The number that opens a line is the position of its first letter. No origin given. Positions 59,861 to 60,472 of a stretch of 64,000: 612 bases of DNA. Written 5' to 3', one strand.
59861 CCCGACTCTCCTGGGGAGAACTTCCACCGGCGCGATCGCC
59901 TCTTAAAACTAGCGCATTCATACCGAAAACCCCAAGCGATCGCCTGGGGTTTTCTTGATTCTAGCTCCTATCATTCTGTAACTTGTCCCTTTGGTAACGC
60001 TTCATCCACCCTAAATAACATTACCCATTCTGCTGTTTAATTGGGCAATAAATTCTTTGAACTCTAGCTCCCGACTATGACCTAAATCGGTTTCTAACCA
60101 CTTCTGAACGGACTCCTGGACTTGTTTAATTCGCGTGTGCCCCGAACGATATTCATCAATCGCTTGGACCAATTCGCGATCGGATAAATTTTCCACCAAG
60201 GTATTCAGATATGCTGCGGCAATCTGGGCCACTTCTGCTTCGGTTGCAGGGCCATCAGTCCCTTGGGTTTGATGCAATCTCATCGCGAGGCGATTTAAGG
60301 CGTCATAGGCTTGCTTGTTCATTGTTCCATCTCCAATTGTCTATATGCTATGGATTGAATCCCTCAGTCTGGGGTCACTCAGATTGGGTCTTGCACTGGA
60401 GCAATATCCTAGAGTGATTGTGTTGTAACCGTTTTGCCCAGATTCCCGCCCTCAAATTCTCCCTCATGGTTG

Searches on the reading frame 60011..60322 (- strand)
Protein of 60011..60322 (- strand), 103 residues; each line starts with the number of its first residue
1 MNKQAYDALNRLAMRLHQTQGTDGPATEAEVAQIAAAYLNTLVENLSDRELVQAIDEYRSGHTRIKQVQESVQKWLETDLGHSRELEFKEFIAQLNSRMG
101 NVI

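Call 74: search_protein_families(library=pfam, proteins=[window:60011-60322:-], max_evalue=0.01)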
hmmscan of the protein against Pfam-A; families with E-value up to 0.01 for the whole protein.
window:60011-60322:- (103 aa): 0 families

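Call 75: find_homologous_proteins(query=window:60011-60322:-, max_evalue=0.001)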
Query window:60011-60322:- (103 aa): 2 proteins with E <= 0.001 among 3 candidates.
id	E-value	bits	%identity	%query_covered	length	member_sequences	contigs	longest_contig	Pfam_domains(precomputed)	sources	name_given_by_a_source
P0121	5.3e-56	204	95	100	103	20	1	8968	-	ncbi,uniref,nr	ncbi:hypothetical protein [Oscillatoria sp. HE19RPO]|uniref:hypothetical protein n=1 Tax=Oscillatori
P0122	2.3e-54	199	91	100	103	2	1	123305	-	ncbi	-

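Call 76: find_encoding_contigs(protein=P0121, flank=1500, max_places=4)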
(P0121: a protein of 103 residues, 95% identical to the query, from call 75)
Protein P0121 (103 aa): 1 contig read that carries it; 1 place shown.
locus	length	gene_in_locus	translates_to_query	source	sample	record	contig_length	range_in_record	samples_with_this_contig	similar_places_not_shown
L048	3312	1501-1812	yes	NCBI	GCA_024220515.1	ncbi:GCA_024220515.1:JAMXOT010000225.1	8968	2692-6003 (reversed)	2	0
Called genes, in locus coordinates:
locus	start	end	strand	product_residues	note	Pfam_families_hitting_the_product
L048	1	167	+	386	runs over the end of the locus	PF01408:GFO_IDH_MocA, PF02894:GFO_IDH_MocA_C, PF22725:GFO_IDH_MocA_C3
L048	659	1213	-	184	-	-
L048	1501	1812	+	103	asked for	-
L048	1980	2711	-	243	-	-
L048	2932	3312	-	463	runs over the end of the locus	-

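Call 77: find_encoding_contigs(protein=P0122, flank=1500, max_places=4)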
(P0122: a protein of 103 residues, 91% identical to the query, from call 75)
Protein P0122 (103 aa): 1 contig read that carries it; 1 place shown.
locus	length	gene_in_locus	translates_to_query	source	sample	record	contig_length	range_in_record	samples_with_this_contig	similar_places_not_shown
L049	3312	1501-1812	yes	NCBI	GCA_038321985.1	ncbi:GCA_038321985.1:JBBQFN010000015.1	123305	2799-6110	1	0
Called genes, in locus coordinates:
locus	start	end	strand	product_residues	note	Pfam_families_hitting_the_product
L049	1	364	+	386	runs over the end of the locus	PF01408:GFO_IDH_MocA, PF02894:GFO_IDH_MocA_C, PF22725:GFO_IDH_MocA_C3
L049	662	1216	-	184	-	-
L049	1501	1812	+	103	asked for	-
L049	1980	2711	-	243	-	-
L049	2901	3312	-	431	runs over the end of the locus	-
